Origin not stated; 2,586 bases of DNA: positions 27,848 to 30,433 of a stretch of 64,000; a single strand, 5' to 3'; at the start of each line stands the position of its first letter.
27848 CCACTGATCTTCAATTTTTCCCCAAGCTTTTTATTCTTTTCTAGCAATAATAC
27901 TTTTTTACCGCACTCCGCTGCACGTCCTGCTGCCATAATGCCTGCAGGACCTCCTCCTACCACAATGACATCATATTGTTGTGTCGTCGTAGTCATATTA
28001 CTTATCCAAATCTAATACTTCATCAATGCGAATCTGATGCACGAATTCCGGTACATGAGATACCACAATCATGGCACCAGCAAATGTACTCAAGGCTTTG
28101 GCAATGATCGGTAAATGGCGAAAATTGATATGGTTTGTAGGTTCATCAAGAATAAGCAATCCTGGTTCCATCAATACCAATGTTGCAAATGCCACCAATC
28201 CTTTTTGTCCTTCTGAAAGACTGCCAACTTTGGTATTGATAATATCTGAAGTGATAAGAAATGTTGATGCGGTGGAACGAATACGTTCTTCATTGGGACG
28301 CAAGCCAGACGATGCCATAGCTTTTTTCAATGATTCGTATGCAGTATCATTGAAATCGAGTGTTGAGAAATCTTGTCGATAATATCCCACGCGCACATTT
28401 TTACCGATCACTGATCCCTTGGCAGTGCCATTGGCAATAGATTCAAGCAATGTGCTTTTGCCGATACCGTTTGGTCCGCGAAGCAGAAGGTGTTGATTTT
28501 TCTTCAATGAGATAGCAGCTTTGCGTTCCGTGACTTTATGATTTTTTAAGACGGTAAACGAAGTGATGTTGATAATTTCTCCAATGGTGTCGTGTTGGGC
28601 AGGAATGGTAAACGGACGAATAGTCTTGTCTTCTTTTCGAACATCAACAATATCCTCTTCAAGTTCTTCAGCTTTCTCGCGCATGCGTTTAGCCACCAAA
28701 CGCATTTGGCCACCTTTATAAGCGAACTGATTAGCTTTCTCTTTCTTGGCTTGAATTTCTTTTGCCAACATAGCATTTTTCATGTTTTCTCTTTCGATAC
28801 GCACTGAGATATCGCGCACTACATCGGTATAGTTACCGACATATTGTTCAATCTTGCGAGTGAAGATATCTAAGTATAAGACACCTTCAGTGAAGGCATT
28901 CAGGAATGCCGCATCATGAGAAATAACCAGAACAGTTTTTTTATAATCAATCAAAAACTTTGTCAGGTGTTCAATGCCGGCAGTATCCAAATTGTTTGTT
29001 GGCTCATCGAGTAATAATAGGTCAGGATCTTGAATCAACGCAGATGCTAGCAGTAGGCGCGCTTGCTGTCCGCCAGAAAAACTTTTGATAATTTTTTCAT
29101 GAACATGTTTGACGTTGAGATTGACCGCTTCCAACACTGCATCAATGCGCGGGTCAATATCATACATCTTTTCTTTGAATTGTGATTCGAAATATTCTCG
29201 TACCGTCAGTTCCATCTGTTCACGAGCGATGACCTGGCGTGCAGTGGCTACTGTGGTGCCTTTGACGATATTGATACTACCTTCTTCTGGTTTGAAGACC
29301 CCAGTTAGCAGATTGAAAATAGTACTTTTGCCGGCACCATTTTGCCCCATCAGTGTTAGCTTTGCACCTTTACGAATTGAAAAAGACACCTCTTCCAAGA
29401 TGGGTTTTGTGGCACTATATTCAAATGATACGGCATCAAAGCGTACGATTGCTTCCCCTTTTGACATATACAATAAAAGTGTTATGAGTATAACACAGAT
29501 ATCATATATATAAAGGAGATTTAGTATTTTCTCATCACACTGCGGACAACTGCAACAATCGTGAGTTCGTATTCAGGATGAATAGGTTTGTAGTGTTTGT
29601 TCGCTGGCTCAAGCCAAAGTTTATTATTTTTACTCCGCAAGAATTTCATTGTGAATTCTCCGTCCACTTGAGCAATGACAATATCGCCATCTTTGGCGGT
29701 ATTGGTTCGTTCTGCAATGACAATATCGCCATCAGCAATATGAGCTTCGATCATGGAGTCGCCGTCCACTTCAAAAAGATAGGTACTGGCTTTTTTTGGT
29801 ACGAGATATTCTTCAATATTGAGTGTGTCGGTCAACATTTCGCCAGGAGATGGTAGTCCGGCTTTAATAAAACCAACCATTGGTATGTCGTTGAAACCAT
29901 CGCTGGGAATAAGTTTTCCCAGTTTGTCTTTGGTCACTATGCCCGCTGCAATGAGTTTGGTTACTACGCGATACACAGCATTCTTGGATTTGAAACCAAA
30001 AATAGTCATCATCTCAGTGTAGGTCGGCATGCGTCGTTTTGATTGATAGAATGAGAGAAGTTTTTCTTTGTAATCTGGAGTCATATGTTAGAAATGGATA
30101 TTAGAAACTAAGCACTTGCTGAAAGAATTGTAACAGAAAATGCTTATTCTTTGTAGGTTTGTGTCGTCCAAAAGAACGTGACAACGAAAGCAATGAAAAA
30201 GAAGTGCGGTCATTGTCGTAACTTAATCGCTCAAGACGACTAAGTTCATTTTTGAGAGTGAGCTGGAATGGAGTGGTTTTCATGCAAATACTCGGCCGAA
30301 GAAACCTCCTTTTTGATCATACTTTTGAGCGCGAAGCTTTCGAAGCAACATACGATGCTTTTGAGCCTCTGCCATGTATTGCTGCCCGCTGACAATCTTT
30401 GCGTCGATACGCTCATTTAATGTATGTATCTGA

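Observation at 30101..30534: Canonical Cheo-type SOS box in a promoter driving two coupled small ORFs upstream of lexA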

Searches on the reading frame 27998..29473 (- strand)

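Call 5: search_protein_families(library=pfam, proteins=[window:27998-29473:-], max_evalue=1)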
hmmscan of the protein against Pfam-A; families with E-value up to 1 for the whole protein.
window:27998-29473:- (491 aa): 54 families (the best 25 are shown)
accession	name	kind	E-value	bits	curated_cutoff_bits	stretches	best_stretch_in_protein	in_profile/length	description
PF00005.33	ABC_tran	-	2.5e-46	158.1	25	2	26-160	1-137/137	ABC transporter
PF13304.12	AAA_21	-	3e-17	64.1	27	3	391-473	207-298/304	AAA domain, putative AbiEii toxin, Type IV TA system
PF02463.25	SMC_N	-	3.6e-12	46.6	40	3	104-193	97-204/220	RecF/RecN/SMC N terminal domain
PF13555.12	AAA_29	-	8.5e-09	35.5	27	2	33-64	19-50/61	P-loop containing region of AAA domain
PF03193.22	RsgA_GTPase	-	1.4e-08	35.2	30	2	24-80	95-152/174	RsgA GTPase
PF20720.3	nSTAND3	-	5.4e-07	29.9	27.2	1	317-352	8-43/155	Novel STAND NTPase 3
PF13476.12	AAA_23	-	3e-06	28.5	27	2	327-368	20-62/201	AAA domain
PF05729.18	NACHT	-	1.1e-05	25.8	26.7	1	329-394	3-66/167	NACHT domain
PF12775.13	AAA_7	-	1.4e-05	25.1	25.8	1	322-363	29-70/181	P-loop containing dynein motor region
PF13401.12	AAA_22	-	5.2e-05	24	27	1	326-359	5-33/130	AAA domain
PF13604.12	AAA_30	-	5.7e-05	23.4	27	1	40-204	22-141/191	AAA domain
PF07728.20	AAA_5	-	6e-05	23.5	22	1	328-350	1-23/139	AAA domain (dynein-related subfamily)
PF13191.12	AAA_16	-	6.4e-05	24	32.6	1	327-401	25-101/167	AAA ATPase domain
PF01926.29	MMR_HSR1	-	9.2e-05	23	21.9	1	40-86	3-45/113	50S ribosome-binding GTPase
PF02367.23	TsaE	-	0.0008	19.8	26.6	1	318-350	13-45/128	Threonylcarbamoyl adenosine biosynthesis protein TsaE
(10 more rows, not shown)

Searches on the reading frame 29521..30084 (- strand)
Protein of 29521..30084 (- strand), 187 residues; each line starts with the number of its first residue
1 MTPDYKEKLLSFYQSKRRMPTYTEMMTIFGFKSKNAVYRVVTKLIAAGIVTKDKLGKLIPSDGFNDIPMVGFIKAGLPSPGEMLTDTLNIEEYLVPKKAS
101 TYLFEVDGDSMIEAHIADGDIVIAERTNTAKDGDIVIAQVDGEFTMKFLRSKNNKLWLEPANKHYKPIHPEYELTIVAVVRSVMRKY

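Call 5: search_protein_families(library=pfam, proteins=[window:29521-30084:-], max_evalue=1)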
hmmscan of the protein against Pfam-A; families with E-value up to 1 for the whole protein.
window:29521-30084:- (187 aa): 5 families
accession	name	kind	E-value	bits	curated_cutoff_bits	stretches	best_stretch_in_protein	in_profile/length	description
PF00717.28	Peptidase_S24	-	4.9e-25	87.9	23.3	1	68-180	1-115/116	Peptidase S24-like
PF08206.17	OB_RNB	-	0.11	12.6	24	1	118-142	19-44/58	Ribonuclease B OB domain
PF13730.12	HTH_36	-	0.14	12.4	25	1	18-50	24-55/55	Helix-turn-helix domain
PF19646.4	DUF6149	-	0.15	12.3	27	1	22-69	94-141/200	Family of unknown function (DUF6149)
PF01726.22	LexA_DNA_bind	-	0.18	12.1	23.7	1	15-51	21-57/65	LexA DNA binding domain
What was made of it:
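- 29521..30084 (-): lexA, 187 aa. It has an Ala75-Gly76 cleavage site and a Ser110/Lys147 dyad. Peptidase_S24 E = 4.9e-25 (call 5).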

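Call 8: find_encoding_contigs(protein=window:29521-30084:-, flank=6000, max_places=10)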
Protein window:29521-30084:- (187 aa): 10 contigs read that carry it; 3 places shown.
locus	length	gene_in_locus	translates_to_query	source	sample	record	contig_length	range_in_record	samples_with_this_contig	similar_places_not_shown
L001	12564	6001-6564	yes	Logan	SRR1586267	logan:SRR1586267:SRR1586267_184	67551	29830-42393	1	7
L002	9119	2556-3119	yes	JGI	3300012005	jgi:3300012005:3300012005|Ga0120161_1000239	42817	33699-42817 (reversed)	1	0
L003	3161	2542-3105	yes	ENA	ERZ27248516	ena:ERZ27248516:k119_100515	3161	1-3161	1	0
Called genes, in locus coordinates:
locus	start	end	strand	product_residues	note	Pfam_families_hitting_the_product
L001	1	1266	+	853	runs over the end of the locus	PF00690:Cation_ATPase_N, PF00122:E1-E2_ATPase, PF00702:Hydrolase, PF13246:Cation_ATPase, PF00689:Cation_ATPase_C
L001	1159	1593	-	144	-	PF07681:DoxX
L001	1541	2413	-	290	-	PF02424:ApbE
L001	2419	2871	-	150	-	-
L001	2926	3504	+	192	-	PF04542:Sigma70_r2, PF08281:Sigma70_r4_2, PF04545:Sigma70_r4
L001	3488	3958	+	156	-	-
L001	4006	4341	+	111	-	-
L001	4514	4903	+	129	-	-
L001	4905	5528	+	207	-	PF09335:VTT_dom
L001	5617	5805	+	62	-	-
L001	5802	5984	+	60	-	-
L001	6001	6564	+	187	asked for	PF00717:Peptidase_S24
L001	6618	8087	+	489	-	PF03193:RsgA_GTPase (faint), PF00005:ABC_tran, PF02463:SMC_N (faint), PF12775:AAA_7 (faint), PF13476:AAA_23 (faint), PF13304:AAA_21 (weak), PF00005:ABC_tran, PF13304:AAA_21 (weak), +3 more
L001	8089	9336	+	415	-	PF00070:Pyr_redox (faint), PF00890:FAD_binding_2, PF01134:GIDA (faint), PF01266:DAO (faint), PF03486:HI0933_like, PF07992:Pyr_redox_2, PF12831:FAD_oxidored, PF22780:HI0933_like_1st, +2 more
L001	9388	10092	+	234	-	PF00106:adh_short, PF08659:KR, PF23441:SDR (weak), PF13460:NAD_binding_10 (weak), PF13561:adh_short_C2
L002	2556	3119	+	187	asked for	PF00717:Peptidase_S24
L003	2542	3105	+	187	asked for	PF00717:Peptidase_S24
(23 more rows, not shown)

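Call 9: find_related_loci(query=window:29521-30084:-, collection=genome_contigs, flank=4000)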
Query window:29521-30084:- (187 aa) in genome_contigs; peptide patterns used: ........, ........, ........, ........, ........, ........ (x = any residue, [..] = any of these).
451 stretches matched a pattern; 398 encode a relative of the query (tblastn E <= 1e-3); the best 80 are kept; 80 distinct loci.
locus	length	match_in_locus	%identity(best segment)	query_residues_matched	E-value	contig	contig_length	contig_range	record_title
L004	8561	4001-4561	88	1-187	3e-112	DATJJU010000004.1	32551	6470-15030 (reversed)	MAG TPA_asm: Candidatus Paceibacterota bacterium isolate SMAG_U15574 k141_5370416, whole genome shotgun sequence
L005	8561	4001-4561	88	1-187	2e-112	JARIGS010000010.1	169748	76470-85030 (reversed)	MAG: Candidatus Nomurabacteria bacterium isolate CullarsAll.DT.37 k141_237192, whole genome shotgun sequence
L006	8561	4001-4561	88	1-187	5e-112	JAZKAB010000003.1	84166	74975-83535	MAG: Patescibacteria group bacterium isolate ADI_H3L2_1_122_18_3-bin004 ADIH3L21_B004_0_000000000003, whole genome shotg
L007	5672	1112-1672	86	1-187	4e-111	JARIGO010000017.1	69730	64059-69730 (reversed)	MAG: Candidatus Nomurabacteria bacterium isolate CullarsAll.DT.14 k141_108150, whole genome shotgun sequence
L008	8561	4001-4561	86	1-187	5e-109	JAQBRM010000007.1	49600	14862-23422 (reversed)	MAG: Candidatus Nomurabacteria bacterium isolate RYN_399 scaffold_744965, whole genome shotgun sequence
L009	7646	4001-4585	82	1-187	9e-107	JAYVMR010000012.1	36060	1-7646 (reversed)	MAG: Candidatus Nomurabacteria bacterium isolate GL61_DN_metabat_25 GL61_DN_metabat_25_11, whole genome shotgun sequence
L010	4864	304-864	82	1-187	4e-106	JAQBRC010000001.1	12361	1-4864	MAG: Candidatus Nomurabacteria bacterium isolate RYN_389 scaffold_3906888, whole genome shotgun sequence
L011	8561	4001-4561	82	1-187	2e-105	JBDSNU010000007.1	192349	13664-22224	MAG: Candidatus Paceibacterota bacterium isolate cluster1_bin.423 k127_4614569, whole genome shotgun sequence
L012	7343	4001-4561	82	1-187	4e-104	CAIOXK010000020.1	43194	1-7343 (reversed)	Candidatus Nomurabacteria bacterium isolate Ki1-1-6m_bin-0473 genome assembly, contig: bin-0473:20/43, whole genome shot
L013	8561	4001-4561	73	1-187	3e-93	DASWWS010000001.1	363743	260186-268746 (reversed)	MAG TPA_asm: Candidatus Paceibacterota bacterium isolate SMAG_U3662 k141_882579, whole genome shotgun sequence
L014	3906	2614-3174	66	1-187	3e-86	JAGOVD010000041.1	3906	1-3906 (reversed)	MAG: Candidatus Paceibacterota bacterium isolate Gw_Eff_bin_539 Gw_Eff_91784_length_3906_cov_6.762900, whole genome shot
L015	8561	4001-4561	70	1-187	7e-91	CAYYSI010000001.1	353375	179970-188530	MAG TPA_asm: uncultured Candidatus Saccharibacteria bacterium isolate SRP296810_co1_396 genome assembly, contig: NODE_15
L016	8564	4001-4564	66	1-187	8e-85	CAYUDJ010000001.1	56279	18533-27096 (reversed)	MAG TPA_asm: uncultured Candidatus Saccharibacteria bacterium isolate SRP219642_co5_29 genome assembly, contig: NODE_700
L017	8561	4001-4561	66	1-187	4e-85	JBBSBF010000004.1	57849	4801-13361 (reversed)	MAG: Candidatus Paceibacteria bacterium isolate La6_metabat2.104 La6_metabat2.104_K_21187_L_57849_cov_11.4330, whole gen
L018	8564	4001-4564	65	1-187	2e-83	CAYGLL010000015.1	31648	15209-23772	MAG TPA_asm: uncultured Candidatus Saccharibacteria bacterium isolate ERP113451_co5_314 genome assembly, contig: NODE_70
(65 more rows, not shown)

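Call 36: search_protein_families(library=ncbifam, proteins=[window:29521-30084:-], max_evalue=1)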
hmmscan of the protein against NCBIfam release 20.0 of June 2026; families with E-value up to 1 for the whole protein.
window:29521-30084:- (187 aa): 5 families
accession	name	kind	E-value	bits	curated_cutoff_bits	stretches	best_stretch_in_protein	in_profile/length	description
TIGR00498.1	lexA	equivalog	9.9e-31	106.9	110.95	1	14-186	20-201/203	transcriptional repressor LexA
NF007621.2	PRK10276.1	subfamily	1.1e-30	106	110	1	74-184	1-114/115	translesion error-prone DNA polymerase V autoproteolytic subunit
NF051876.1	transXXX_HumD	equivalog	3.2e-08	33.6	120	1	76-162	2-88/129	HumD family translesion DNA polymerase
NF041423.1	MobC_subf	subfamily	0.0093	15.3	200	1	8-55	20-66/240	MobC family replication-relaxation protein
NF003099.0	PRK04019.2-2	equivalog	0.073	12.1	341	1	112-140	148-176/293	50S ribosomal protein L10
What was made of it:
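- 29521..30084 (-): TIGR00498 lexA scores 106.9 bits over residues 14-186, just below the 110.95 cutoff (call 36).
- On LexA repressor (TIGR00498 / PF01726 + PF00717): However, TIGR00498 aligns over residues 14-186 at 106.9 bits against a cutoff of 110.95 (call 36).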

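Call 37: search_solved_structures(query=window:29521-30084:-, max_evalue=0.001, show_alignments=1)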
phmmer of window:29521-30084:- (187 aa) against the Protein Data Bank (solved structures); distinct sequences matched with E-value up to 0.001: 26.
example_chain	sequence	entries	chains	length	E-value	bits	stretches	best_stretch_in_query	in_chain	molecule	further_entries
3k2z_A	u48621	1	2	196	1.7e-17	67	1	59-171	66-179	LexA repressor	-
8gmt_B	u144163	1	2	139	4e-17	65.8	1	72-180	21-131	DNA polymerase V subunit UmuD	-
1umu_A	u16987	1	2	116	7.8e-17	64.9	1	76-180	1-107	UMUD'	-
1i4v_A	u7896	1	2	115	1.7e-16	63.8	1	78-180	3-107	UMUD' PROTEIN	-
6a2r_A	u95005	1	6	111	1.8e-16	63.7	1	87-186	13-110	LexA repressor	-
6a2q_A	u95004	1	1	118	1.9e-16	63.6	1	86-186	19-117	LexA repressor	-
6a2s_A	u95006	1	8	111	4.6e-16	62.4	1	87-186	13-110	LexA repressor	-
1ay9_A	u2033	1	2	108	8.9e-16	61.4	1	87-180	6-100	UMUD PROTEIN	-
7b5g_A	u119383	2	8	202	9.8e-16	61.3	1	19-171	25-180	LexA repressor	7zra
6a2t_A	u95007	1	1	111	1.2e-15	61.1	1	87-186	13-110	LexA repressor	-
7ocj_A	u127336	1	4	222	1.3e-15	60.9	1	19-171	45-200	LexA repressor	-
1jhh_A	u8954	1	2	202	2.6e-15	59.9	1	19-171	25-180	LEXA REPRESSOR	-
3jso_A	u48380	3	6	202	6.8e-15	58.6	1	19-171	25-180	LexA repressor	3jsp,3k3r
8trg_I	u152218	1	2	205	7.2e-15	58.5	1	19-171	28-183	LexA repressor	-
1jhf_A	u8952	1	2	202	9.3e-15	58.1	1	19-171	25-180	LEXA REPRESSOR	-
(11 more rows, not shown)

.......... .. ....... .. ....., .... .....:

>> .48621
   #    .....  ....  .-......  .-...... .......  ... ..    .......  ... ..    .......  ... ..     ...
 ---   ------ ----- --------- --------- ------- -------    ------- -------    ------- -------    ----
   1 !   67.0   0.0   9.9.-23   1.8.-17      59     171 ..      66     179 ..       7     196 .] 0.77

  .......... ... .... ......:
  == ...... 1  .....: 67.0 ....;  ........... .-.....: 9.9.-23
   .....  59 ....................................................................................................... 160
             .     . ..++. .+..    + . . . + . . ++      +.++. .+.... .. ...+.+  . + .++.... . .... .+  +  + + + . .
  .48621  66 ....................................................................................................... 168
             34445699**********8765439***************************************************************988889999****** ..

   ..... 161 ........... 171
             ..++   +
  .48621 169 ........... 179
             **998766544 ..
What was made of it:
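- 29521..30084 (-): Best PDB matches are LexA repressors, covering residues 19-171 (call 37).
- On LexA repressor (TIGR00498 / PF01726 + PF00717): PDB LexA and UmuD hits are in call 37. It aligns with the cleavage-site region of T. maritima LexA (call 37). E. coli LexA structures align from residue 19 (call 37).
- LexA features are present (calls 5, 36, 37).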

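Call 38: search_protein_families(library=phrogs, proteins=[window:29521-30084:-], max_evalue=1)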
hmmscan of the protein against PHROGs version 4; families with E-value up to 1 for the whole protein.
window:29521-30084:- (187 aa): 11 families
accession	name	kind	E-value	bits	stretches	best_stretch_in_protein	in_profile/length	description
phrog_811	-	DNA, RNA and nucleotide metabolism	6.7e-29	101.2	1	71-186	17-134/140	UmuD-like protein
phrog_4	-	transcription regulation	3.4e-18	66.8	1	58-186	205-338/400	transcriptional repressor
phrog_10470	-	DNA, RNA and nucleotide metabolism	5.1e-12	46.4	1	111-176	1-67/79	UmuD-like protein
phrog_8558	-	unknown function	3.1e-10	41.3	1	98-181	17-105/114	-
phrog_6201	-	transcription regulation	1.7e-07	32.1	1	102-173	29-100/121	CI-like repressor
phrog_3502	-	unknown function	1.2e-05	26.4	1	10-54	61-105/131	-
phrog_362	-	transcription regulation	0.057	14.7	1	9-51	15-57/106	transcriptional repressor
phrog_14961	-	unknown function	0.063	14.5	1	26-50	16-40/62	-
phrog_32899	-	unknown function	0.14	13.9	0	82-106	31-55/105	-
phrog_6336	-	unknown function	0.23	12.8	1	10-67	19-76/81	-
phrog_34278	-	unknown function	0.26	12.4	1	6-54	31-78/90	-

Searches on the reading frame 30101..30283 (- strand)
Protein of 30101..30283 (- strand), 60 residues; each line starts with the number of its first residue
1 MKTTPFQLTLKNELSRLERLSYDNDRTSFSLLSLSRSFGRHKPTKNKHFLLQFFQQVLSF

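Call 5: search_protein_families(library=pfam, proteins=[window:30101-30283:-], max_evalue=1)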
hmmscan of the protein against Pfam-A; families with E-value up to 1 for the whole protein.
window:30101-30283:- (60 aa): 0 families

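Call 36: search_protein_families(library=ncbifam, proteins=[window:30101-30283:-], max_evalue=1)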
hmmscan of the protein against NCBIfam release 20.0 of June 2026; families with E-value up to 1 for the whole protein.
window:30101-30283:- (60 aa): 0 families

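Call 38: search_protein_families(library=phrogs, proteins=[window:30101-30283:-], max_evalue=1)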
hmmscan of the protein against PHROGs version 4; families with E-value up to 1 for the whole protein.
window:30101-30283:- (60 aa): 0 families

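Call 47: search_protein_families(library=pfam, alignment_id=A3, max_evalue=1)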
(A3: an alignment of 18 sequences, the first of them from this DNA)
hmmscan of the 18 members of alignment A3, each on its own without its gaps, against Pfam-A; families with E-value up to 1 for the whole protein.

A. member 1, seq(60 aa): 0 families

B. families by the number of members that match (of 18 scanned): 3 families
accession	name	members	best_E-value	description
PF08373.16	RAP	1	0.11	RAP domain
PF09849.14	DUF2076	1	0.13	Uncharacterized protein conserved in bacteria (DUF2076)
PF15386.11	Tantalus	1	0.14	Drosophila Tantalus-like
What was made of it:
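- On Type II toxin-antitoxin module: There are no domain hits (calls 5, 36, 38, 47).
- Neither protein matches anything in Pfam, NCBIfam or PHROGs (calls 5, 36, 38, 47).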

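Call 64: find_homologous_proteins(query=A3, max_evalue=0.001)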
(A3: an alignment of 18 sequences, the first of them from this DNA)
Query A3 (18 sequences) (60 aa, profile of the alignment): 12 proteins with E <= 0.001 among 220 candidates.
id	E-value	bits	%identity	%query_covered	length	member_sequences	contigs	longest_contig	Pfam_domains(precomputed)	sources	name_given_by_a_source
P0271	3.3e-20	90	44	30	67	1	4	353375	-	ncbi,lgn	-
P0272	3.2e-18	84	-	-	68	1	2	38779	-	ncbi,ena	-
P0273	7.4e-15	73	-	-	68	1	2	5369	-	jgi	jgi:hypothetical protein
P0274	9.5e-15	73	-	-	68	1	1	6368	-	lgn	-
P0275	2.5e-14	71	-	-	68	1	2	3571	-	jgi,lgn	jgi:hypothetical protein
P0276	2.9e-14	71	-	-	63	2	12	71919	-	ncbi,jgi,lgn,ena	jgi:hypothetical protein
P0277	9.3e-14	70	100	100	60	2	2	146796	-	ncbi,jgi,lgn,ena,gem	-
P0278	6.8e-10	57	-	-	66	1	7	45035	-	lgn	-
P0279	3.6e-8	52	-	-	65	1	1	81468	-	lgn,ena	-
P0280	1.0e-7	50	-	-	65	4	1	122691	-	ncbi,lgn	ncbi:MAG: hypothetical protein ACOYMZ_01895 [Minisyncoccia bacterium]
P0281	1.6e-4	40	42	30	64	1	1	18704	-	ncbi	-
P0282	7.2e-4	38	-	-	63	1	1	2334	-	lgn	-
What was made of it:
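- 30101..30283 (-): sORF2, 60 aa, a clade-specific small protein. It has an N-terminal helix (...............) and a hydrophobic C-terminal helix. There are 12 database homologues (call 64).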

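Call 80: predict_structure(alignment_id=A4)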
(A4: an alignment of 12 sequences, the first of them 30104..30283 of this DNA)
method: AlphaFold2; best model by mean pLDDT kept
length: 60 residues; sequences in the alignment: 12
mean_pLDDT: 68.6   pTM: 0.34
mean pLDDT of the five models: 68.6, 67.0, 66.4, 65.4, 64.1
residues with pLDDT >= 90: 6; 70-90: 18; 50-70: 34; < 50: 2
segments of 3 or more residues with pLDDT < 50: none
pLDDT, mean of each block of 10 residues (from residue 1): 82 88 61 53 60 68
secondary structure, 60 per line:
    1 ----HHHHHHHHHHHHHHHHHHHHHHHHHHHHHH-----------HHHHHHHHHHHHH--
elements in order: H5-34 H46-58
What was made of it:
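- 30101..30283 (-): The AF2 model has low confidence, pLDDT 69 (call 80).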
